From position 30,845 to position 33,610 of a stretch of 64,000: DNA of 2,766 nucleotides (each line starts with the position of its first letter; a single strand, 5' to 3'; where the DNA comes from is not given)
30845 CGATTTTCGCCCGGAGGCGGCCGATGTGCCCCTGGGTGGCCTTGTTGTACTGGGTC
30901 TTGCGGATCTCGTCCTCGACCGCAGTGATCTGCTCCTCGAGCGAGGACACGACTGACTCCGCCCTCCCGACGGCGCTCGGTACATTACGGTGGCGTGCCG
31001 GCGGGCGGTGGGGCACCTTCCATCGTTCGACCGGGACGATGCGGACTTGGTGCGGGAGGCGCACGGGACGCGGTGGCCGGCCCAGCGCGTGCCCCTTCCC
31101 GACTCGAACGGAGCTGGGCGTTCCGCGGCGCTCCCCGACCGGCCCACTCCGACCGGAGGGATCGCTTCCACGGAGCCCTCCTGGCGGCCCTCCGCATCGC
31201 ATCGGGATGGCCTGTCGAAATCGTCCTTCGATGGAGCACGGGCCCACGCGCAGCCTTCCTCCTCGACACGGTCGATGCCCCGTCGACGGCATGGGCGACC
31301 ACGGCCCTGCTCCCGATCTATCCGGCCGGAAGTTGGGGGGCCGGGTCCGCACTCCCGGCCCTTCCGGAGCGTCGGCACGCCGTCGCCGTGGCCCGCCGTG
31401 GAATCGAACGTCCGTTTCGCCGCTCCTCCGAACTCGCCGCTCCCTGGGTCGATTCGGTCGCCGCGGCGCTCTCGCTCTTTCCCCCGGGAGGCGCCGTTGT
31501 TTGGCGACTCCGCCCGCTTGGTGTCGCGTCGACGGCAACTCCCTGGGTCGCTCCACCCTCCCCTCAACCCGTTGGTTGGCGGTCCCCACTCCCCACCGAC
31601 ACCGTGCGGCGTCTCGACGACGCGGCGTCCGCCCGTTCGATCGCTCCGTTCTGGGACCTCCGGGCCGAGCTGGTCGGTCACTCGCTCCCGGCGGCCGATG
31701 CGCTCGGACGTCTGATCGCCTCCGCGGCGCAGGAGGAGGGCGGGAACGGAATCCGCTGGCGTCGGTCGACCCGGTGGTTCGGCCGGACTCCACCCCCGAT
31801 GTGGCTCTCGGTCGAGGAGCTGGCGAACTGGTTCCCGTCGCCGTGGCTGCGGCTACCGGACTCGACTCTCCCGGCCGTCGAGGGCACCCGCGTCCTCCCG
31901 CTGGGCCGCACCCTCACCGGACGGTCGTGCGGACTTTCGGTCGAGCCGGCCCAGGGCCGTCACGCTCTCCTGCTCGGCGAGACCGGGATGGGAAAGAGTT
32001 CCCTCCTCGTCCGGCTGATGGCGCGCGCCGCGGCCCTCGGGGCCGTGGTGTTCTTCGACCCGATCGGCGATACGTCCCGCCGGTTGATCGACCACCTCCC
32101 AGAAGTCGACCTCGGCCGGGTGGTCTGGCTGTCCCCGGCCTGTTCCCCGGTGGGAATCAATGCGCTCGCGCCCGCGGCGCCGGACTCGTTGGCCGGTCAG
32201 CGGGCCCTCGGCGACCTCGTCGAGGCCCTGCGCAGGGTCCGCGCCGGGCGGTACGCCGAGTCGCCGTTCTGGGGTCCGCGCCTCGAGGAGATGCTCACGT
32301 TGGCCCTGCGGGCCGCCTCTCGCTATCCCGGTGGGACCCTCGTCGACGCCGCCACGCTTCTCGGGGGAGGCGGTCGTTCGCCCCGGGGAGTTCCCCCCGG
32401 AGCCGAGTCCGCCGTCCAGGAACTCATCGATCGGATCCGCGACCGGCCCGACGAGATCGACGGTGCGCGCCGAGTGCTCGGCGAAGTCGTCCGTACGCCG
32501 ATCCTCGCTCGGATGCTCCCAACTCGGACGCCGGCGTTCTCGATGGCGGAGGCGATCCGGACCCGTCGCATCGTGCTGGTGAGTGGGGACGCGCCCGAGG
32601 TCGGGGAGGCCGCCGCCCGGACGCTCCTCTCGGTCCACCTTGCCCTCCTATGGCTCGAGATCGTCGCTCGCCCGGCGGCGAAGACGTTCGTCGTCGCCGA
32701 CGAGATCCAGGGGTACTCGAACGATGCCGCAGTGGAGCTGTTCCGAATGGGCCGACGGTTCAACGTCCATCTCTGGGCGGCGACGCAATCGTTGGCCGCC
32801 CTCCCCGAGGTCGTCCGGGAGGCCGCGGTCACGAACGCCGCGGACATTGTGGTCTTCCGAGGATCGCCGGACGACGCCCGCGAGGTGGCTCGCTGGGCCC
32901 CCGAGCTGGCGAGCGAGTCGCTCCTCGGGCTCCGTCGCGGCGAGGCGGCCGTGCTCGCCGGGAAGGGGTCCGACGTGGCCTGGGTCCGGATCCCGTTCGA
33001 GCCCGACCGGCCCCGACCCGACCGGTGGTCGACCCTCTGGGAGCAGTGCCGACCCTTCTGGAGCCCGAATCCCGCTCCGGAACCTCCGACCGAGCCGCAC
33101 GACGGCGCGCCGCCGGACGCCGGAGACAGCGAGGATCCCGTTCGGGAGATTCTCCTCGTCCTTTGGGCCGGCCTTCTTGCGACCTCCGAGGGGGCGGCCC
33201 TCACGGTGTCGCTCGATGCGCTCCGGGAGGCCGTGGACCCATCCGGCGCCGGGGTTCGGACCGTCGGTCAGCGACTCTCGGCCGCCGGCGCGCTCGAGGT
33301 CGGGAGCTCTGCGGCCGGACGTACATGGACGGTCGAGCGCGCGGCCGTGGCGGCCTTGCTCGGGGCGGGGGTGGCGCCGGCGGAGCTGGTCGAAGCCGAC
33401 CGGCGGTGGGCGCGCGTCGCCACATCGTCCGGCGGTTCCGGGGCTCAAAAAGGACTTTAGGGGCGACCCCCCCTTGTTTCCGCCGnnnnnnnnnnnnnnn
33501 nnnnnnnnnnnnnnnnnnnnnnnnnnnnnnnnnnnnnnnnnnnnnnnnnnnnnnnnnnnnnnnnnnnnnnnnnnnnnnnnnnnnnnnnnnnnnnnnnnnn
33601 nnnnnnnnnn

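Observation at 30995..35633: Four-gene operon: a HerA/FtsK-type translocase ATPase plus one active and two inactivated KaiC/RecA-fold proteins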

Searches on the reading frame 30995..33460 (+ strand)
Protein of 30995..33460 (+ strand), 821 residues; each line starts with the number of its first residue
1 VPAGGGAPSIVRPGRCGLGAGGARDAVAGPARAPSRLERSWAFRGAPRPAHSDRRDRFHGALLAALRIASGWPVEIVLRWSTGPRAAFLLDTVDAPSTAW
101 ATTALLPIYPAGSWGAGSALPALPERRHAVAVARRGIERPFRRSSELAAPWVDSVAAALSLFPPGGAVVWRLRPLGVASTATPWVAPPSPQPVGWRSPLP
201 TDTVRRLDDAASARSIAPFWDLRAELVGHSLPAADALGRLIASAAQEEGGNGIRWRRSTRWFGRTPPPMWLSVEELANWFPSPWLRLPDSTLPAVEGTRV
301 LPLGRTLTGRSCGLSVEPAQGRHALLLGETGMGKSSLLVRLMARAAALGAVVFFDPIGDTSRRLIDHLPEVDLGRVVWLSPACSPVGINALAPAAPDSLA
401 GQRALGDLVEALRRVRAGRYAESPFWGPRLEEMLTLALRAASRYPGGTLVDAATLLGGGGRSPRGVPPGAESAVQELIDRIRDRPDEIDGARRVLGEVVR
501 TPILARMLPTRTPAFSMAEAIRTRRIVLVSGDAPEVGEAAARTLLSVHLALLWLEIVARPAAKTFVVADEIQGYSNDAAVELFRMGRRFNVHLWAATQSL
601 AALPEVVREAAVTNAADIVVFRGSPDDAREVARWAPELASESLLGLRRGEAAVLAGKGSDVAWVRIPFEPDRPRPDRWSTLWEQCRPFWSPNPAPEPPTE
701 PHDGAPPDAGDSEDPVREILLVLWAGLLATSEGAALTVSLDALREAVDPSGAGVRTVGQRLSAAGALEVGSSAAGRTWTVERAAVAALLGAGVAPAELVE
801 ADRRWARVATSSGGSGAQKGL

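Call 3: search_protein_families(library=pfam, proteins=[window:30995-33460:+], max_evalue=1)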
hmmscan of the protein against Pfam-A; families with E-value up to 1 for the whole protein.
window:30995-33460:+ (821 aa): 11 families
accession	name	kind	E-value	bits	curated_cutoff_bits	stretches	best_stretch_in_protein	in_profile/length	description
PF13191.12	AAA_16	-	5.3e-06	27.5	32.6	1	320-373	23-64/167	AAA ATPase domain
PF01935.23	DUF87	-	0.00021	21.9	23.2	1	304-359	4-63/220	Helicase HerA, central domain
PF10412.15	TrwB_AAD_bind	-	0.016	14.6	20.5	1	321-360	15-55/387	Type IV secretion-system coupling protein DNA-binding domain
PF13401.12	AAA_22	-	0.023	15.5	27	1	322-362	6-47/130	AAA domain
PF01580.24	FtsK_SpoIIIE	-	0.032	14.1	24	0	320-347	39-65/221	FtsK/SpoIIIE family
PF25199.1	nSTAND_NTPase5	-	0.054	13.8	34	1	317-370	37-92/145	Novel STAND NTPase 5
PF05673.19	DUF815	-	0.088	12.4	23.8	1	319-346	51-78/249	Protein of unknown function (DUF815)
PF05729.18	NACHT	-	0.11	12.7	26.7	1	324-347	3-26/167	NACHT domain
PF00005.33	ABC_tran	-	0.12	13.4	25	1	314-343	4-33/137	ABC transporter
PF03193.22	RsgA_GTPase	-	0.12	12.6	30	1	320-344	105-129/174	RsgA GTPase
PF20720.3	nSTAND3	-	0.31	11.2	27.2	1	322-355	18-52/155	Novel STAND NTPase 3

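Call 4: search_protein_families(library=padloc, proteins=[window:30995-33460:+], max_evalue=1)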
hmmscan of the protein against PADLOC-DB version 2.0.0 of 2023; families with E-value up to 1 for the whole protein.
window:30995-33460:+ (821 aa): 7 families
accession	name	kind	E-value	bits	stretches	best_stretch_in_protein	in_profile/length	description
PDLC04140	mad8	-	2.3e-14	51.6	1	317-665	23-298/314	mads_8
PDLC01055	HerA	-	0.00092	16.1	1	299-369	136-208/532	Type III coevolved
PDLC04105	HerA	-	0.0013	15.4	1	321-358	166-205/576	-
PDLC04101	HerA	-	0.0066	13.2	1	322-355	169-204/400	-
PDLC04099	HerA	-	0.01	13.2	1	322-355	170-205/214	-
PDLC04107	HerA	-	0.037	11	1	322-354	170-204/306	-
PDLC04103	HerA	-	0.092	9.1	1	314-359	165-211/579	-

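Call 5: search_protein_families(library=ncbifam, proteins=[window:30995-33460:+], max_evalue=1)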
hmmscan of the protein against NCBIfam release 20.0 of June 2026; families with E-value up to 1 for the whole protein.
window:30995-33460:+ (821 aa): 8 families
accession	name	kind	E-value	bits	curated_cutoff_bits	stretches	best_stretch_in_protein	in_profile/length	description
NF042943.1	HerA_antiphage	equivalog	0.00025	19.8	800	1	568-675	451-556/566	anti-phage-associated helicase HerA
NF041017.1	DNA_import_CedB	equivalog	0.0019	16.9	700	1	315-366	269-322/590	DNA import protein CedB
TIGR03743.1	SXT_TraD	subfamily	0.0036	15.8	366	0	323-360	177-215/636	conjugative transfer system coupling protein TraD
TIGR03924.1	T7SS_EccC_a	equivalog_domain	0.0083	14.9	509.15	1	319-342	448-471/673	type VII secretion protein EccCa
TIGR03744.1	traC_PFL_4706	equivalog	0.026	12.4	520.6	0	321-347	474-500/892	conjugative transfer ATPase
NF033849.1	ser_rich_anae_1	subfamily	0.14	9.5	650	1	581-629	1052-1096/1163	serine-rich protein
NF008364.0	PRK11160.1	equivalog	0.16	10.5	630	1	314-345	359-389/575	heme ABC transporter ATP-binding protein/permease CydC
TIGR04466.1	rSAM_BlsE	equivalog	0.21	11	400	1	579-652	64-137/327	cytosylglucuronate decarboxylase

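Call 6: find_homologous_proteins(query=window:30995-33460:+)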
Query window:30995-33460:+ (821 aa): 221 proteins with E <= 0.001 among 8000 candidates; the best 120 are listed.
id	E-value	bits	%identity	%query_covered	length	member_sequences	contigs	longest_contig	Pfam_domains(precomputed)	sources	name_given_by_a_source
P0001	0.0e+0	1093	100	62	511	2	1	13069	PF13191.13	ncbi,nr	ncbi:MAG: hypothetical protein L3J77_02765, partial [Thermoplasmata archaeon]|nr:hypothetical protei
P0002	0.0e+0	1088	66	95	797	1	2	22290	-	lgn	-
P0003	0.0e+0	1076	65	95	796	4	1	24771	-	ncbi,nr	ncbi:MAG: hypothetical protein L3K01_03105 [Thermoplasmata archaeon]|nr:hypothetical protein [Thermo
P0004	0.0e+0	1028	74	77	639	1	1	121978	-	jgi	jgi:hypothetical protein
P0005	0.0e+0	1020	64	95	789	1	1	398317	PF13191.13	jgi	jgi:hypothetical protein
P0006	2.4e-263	895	57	96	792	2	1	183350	-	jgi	jgi:hypothetical protein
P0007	4.3e-249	848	55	93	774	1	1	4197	-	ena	-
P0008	1.2e-248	846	56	96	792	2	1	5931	-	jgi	jgi:hypothetical protein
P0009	8.1e-235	800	77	60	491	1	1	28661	-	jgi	jgi:hypothetical protein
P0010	9.0e-216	737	51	93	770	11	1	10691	-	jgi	jgi:hypothetical protein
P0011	1.2e-199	684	59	71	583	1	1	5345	-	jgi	jgi:hypothetical protein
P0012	2.4e-199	683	61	68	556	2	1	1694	-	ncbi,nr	ncbi:MAG: hypothetical protein L3J81_03455, partial [Thermoplasmata archaeon]|nr:hypothetical protei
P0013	7.7e-192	658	60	66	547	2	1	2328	-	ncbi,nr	ncbi:MAG TPA: hypothetical protein VGP88_08600 [Thermoplasmata archaeon]|nr:hypothetical protein [Th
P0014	7.8e-187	642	62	62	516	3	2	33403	-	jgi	-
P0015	7.8e-184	632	47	94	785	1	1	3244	-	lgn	-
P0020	1.4e-141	492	42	93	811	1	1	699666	PF01935.24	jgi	jgi:hypothetical protein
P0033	1.5e-125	439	44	68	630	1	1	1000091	PF01935.24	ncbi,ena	-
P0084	1.6e-117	412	39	92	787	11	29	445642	PF13401.13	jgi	-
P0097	4.8e-116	407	41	79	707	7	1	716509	PF01935.24,PF13401.13,PF13191.13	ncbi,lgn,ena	-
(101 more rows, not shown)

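Call 8: find_encoding_contigs(protein=P0005, flank=8000, max_places=2)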
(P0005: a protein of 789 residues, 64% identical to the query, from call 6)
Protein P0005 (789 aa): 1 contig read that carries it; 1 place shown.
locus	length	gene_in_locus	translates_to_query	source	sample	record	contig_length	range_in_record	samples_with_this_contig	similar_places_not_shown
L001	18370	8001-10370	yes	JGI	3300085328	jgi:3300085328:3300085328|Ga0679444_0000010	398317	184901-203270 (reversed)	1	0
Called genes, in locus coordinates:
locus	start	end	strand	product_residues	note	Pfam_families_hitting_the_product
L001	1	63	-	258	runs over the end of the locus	PF00575:S1, PF07541:EIF_2_alpha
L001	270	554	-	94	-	PF00935:Ribosomal_L44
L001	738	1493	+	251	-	PF02678:Pirin, PF17954:Pirin_C_2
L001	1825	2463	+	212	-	PF00687:Ribosomal_L1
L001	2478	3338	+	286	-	PF00466:Ribosomal_L10, PF17777:RL10P_insert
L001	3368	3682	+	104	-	PF00428:Ribosomal_60s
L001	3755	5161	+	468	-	PF13230:GATase_4, PF13522:GATase_6, PF13537:GATase_7, PF00156:Pribosyltran (weak)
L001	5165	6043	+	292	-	PF01798:Nop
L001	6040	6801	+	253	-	PF01269:Fibrillarin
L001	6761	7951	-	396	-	PF02421:FeoB_N, PF01926:MMR_HSR1, PF16897:MMR_HSR1_Xtn, PF02824:TGS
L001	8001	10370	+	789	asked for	PF13191:AAA_16 (faint)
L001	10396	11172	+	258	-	PF13481:AAA_25, PF06745:ATPase, PF23442:DUF7125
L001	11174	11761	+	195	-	PF06745:ATPase (weak)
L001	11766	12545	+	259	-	PF06745:ATPase, PF23442:DUF7125 (weak)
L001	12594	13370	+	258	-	PF09754:PAC2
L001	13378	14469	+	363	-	PF02636:Methyltransf_28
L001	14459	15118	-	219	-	-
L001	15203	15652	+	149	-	PF01751:Toprim (faint)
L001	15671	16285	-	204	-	PF00827:Ribosomal_L15e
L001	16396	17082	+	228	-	-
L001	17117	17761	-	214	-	-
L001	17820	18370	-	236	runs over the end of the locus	-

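Call 9: find_encoding_contigs(protein=P0020, flank=8000, max_places=2)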
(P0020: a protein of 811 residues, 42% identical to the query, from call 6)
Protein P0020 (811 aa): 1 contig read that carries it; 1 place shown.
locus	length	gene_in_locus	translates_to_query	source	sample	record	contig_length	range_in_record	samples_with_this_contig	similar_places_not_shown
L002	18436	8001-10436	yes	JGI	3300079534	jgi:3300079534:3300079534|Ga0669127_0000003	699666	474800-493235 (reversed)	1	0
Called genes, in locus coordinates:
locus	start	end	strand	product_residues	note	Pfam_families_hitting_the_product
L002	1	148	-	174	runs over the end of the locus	PF09824:ArsR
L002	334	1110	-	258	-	PF00575:S1, PF07541:EIF_2_alpha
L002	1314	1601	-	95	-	PF00935:Ribosomal_L44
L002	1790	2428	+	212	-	PF00687:Ribosomal_L1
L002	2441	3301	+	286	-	PF00466:Ribosomal_L10, PF17777:RL10P_insert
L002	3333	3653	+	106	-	PF00428:Ribosomal_60s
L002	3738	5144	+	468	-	PF13522:GATase_6, PF13230:GATase_4, PF13537:GATase_7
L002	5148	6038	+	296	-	PF01798:Nop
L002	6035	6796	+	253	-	PF01269:Fibrillarin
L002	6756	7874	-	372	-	PF01926:MMR_HSR1, PF02421:FeoB_N, PF16897:MMR_HSR1_Xtn, PF02824:TGS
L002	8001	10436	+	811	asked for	PF01935:DUF87 (weak)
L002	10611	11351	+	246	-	PF03796:DnaB_C (weak), PF06745:ATPase, PF13481:AAA_25 (weak), PF23442:DUF7125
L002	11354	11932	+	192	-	-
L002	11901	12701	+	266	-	PF23442:DUF7125 (faint), PF06745:ATPase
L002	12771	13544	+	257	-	PF09754:PAC2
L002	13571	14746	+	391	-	PF02636:Methyltransf_28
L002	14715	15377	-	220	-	-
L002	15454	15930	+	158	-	PF01751:Toprim, PF13662:Toprim_4 (weak)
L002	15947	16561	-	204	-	PF00827:Ribosomal_L15e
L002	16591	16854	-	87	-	PF16622:zf-C2H2_11 (faint), PF00096:zf-C2H2 (faint), PF13894:zf-C2H2_4 (faint), PF23612:zf-C2H2_ZN142 (faint)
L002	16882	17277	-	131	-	-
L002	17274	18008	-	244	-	PF00588:SpoU_methylase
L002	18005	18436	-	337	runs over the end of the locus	PF02881:SRP54_N, PF00448:SRP54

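Call 10: find_encoding_contigs(protein=P0033, flank=8000, max_places=2)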
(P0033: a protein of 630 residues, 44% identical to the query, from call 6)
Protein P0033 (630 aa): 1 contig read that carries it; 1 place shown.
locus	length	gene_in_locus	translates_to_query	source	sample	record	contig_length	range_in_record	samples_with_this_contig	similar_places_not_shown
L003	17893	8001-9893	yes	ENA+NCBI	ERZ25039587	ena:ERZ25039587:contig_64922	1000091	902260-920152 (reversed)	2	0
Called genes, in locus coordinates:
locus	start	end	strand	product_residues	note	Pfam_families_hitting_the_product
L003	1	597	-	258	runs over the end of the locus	PF00575:S1, PF07541:EIF_2_alpha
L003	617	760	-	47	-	-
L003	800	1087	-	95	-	PF00935:Ribosomal_L44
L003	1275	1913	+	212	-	PF00687:Ribosomal_L1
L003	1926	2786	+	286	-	PF00466:Ribosomal_L10, PF17777:RL10P_insert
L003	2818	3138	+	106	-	PF00428:Ribosomal_60s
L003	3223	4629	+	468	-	PF13522:GATase_6, PF13230:GATase_4, PF13537:GATase_7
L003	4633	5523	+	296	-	PF01798:Nop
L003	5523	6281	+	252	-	PF01269:Fibrillarin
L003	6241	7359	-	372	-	PF01926:MMR_HSR1, PF02421:FeoB_N, PF16897:MMR_HSR1_Xtn, PF02824:TGS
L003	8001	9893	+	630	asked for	PF01935:DUF87 (weak)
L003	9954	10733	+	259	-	PF00154:RecA_N (weak), PF13481:AAA_25, PF03796:DnaB_C (faint), PF06745:ATPase, PF23442:DUF7125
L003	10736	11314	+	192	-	-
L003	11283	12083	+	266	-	PF06745:ATPase, PF23442:DUF7125 (faint)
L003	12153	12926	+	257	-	PF09754:PAC2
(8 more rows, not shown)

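Call 12: find_encoding_contigs(protein=P0084, flank=6000, max_places=3)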
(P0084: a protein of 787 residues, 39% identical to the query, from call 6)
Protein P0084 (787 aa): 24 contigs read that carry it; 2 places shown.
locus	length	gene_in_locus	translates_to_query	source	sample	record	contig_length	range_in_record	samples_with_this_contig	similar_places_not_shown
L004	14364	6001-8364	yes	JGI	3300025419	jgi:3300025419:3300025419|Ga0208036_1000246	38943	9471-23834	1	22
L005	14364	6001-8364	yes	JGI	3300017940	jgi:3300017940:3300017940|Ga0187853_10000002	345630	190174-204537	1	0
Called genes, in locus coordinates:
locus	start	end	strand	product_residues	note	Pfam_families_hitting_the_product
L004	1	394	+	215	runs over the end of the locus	PF00687:Ribosomal_L1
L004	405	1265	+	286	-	PF00466:Ribosomal_L10, PF17777:RL10P_insert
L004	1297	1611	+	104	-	PF00428:Ribosomal_60s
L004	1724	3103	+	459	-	PF13230:GATase_4 (weak), PF13522:GATase_6, PF13537:GATase_7, PF00156:Pribosyltran (weak)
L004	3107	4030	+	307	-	PF01798:Nop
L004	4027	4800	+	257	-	PF01269:Fibrillarin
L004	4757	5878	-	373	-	PF01926:MMR_HSR1, PF02421:FeoB_N, PF16897:MMR_HSR1_Xtn, PF02824:TGS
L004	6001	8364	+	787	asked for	PF13401:AAA_22 (faint)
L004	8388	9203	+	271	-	PF13481:AAA_25, PF06745:ATPase, PF23442:DUF7125 (weak)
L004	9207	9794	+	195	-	PF06745:ATPase (weak)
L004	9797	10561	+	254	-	PF06745:ATPase, PF23442:DUF7125 (weak)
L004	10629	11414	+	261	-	PF09754:PAC2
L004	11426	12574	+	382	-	PF02636:Methyltransf_28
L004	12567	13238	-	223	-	-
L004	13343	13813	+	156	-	PF01751:Toprim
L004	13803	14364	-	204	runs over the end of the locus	PF00827:Ribosomal_L15e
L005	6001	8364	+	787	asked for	PF13401:AAA_22 (faint)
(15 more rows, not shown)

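Call 13: find_encoding_contigs(protein=P0097, flank=6000, max_places=2)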
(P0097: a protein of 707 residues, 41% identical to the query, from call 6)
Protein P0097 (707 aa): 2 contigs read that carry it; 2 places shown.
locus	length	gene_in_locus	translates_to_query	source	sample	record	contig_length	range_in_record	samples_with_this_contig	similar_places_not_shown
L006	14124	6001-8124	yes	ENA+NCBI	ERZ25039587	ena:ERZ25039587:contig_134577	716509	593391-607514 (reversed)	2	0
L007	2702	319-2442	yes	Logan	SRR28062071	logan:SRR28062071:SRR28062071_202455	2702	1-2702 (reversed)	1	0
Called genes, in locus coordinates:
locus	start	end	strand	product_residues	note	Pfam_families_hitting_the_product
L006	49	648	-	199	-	-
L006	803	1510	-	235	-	PF14329:DUF4386 (weak)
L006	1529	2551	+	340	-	PF08240:ADH_N, PF00107:ADH_zinc_N, PF13602:ADH_zinc_N_2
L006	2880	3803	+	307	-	PF01798:Nop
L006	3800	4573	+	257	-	PF01269:Fibrillarin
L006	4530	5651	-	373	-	PF01926:MMR_HSR1, PF02421:FeoB_N, PF16897:MMR_HSR1_Xtn, PF02824:TGS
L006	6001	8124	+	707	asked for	PF13401:AAA_22 (faint), PF13191:AAA_16 (faint), PF01935:DUF87 (weak)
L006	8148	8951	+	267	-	PF13481:AAA_25, PF23442:DUF7125, PF06745:ATPase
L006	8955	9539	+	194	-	PF06745:ATPase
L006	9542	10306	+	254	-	PF06745:ATPase, PF23442:DUF7125 (weak)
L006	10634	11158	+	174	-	PF09754:PAC2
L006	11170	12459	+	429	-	PF02636:Methyltransf_28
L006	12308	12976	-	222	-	-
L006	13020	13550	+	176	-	PF01751:Toprim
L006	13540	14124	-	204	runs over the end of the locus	PF00827:Ribosomal_L15e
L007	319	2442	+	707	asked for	PF13401:AAA_22 (faint), PF13191:AAA_16 (faint), PF01935:DUF87 (weak)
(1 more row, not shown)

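Call 15: find_related_loci(query=A1, collection=genome_contigs, flank=7000)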
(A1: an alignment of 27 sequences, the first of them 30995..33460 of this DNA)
Query A1 (821 aa) in genome_contigs; peptide patterns used: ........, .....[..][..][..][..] (x = any residue, [..] = any of these).
218 stretches matched a pattern; 137 encode a relative of the query (tblastn E <= 1e-3); the best 80 are kept; 80 distinct loci.
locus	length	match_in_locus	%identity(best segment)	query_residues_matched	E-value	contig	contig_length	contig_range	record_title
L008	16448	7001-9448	64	7-821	0e+0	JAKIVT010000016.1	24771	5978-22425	MAG: Thermoplasmata archaeon isolate AcS13-54 AcS13-54_16, whole genome shotgun sequence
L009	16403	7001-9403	56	15-821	0e+0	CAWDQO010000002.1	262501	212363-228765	MAG: uncultured Thermoplasmata archaeon isolate MFD03399.bin.2.1 genome assembly, contig: contig_30230, whole genome sho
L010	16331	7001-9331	55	36-812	0e+0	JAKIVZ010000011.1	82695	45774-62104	MAG: Candidatus Lutacidiplasma silvani isolate AcS3-62 NODE_245_length_82695_cov_12.923439, whole genome shotgun sequenc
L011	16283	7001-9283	55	39-808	0e+0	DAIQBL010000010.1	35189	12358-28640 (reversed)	MAG TPA_asm: Thermoplasmatota archaeon isolate CTOTU28672 NODE_504_length_35189_cov_7.373570, whole genome shotgun seque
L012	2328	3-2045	57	142-821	0e+0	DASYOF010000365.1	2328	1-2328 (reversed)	MAG TPA_asm: Thermoplasmata archaeon isolate SMAG_U4422 k141_5443100, whole genome shotgun sequence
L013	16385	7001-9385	43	37-815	4e-158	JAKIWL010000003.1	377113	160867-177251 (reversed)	MAG: Thermoplasmata archaeon isolate SubAcS10-22 SubAcS10-22_3, whole genome shotgun sequence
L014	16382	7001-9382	40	43-819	2e-149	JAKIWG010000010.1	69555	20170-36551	MAG: Thermoplasmata archaeon isolate AcS5-116 NODE_979_length_69555_cov_8.473899, whole genome shotgun sequence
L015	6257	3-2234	43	78-806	3e-148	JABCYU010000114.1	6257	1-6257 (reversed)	MAG: Methanobacteriota archaeon isolate Inc-BW-H-2-M_MAG52 Ga0210384_10021129, whole genome shotgun sequence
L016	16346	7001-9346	55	39-821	0e+0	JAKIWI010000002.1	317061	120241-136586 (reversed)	MAG: Thermoplasmata archaeon isolate AcS5-58 NODE_22_length_317061_cov_27.383056, whole genome shotgun sequence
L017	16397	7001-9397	42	36-816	2e-146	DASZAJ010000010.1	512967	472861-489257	MAG TPA_asm: Thermoplasmata archaeon isolate SMAG_U6385 k141_416659, whole genome shotgun sequence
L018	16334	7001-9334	42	43-807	7e-136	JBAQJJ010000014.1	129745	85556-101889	MAG: Thermoplasmata archaeon isolate MFD06594_ilm_asm_bin23 k127_144882, whole genome shotgun sequence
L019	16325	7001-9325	39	41-805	8e-132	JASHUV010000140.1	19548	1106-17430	MAG: Thermoplasmata archaeon isolate JOPF188 JOPF_NEAR_contig_1072377, whole genome shotgun sequence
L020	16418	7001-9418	41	40-815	2e-131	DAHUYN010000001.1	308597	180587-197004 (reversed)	MAG TPA_asm: Thermoplasmata archaeon isolate clean271 NODE_1_length_308597_cov_8.942133, whole genome shotgun sequence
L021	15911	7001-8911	44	43-665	9e-131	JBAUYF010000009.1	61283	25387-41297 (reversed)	MAG: Thermoplasmata archaeon isolate MFD09290_ilm_asm_bin4 k127_325718, whole genome shotgun sequence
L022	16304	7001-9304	42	65-810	5e-129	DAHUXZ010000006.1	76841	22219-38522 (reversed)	MAG TPA_asm: Thermoplasmata archaeon isolate clean1967 NODE_6_length_76841_cov_5.918556, whole genome shotgun sequence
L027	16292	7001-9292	38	39-789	2e-125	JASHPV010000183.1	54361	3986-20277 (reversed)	MAG: Thermoplasmata archaeon isolate JOPF058 JOPF_A143_contig_112363, whole genome shotgun sequence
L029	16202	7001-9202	41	58-790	3e-124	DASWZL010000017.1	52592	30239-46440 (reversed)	MAG TPA_asm: Thermoplasmata archaeon isolate SMAG_U3737 k141_151303, whole genome shotgun sequence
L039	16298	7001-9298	39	39-789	4e-120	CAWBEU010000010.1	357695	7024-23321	MAG: uncultured Thermoplasmata archaeon isolate MFD09222.bin.2.157 genome assembly, contig: contig_76412, whole genome s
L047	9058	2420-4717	38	39-789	1e-117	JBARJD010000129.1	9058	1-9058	MAG: Thermoplasmata archaeon isolate MFD06650_ilm_asm_bin24 k127_127267, whole genome shotgun sequence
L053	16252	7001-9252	41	40-788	7e-116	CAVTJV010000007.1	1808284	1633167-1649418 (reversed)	MAG: uncultured Thermoplasmata archaeon isolate MFD05580.bin.2.18 genome assembly, contig: contig_5847, whole genome sho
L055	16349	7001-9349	39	18-792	5e-116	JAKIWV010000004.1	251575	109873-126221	MAG: Thermoplasmata archaeon isolate SubAcS15-31 SubAcS15-31_4, whole genome shotgun sequence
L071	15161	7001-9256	39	30-781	6e-116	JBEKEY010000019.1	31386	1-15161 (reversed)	MAG: Thermoplasmata archaeon isolate SPRUCE 217 SPRUCE_217_19, whole genome shotgun sequence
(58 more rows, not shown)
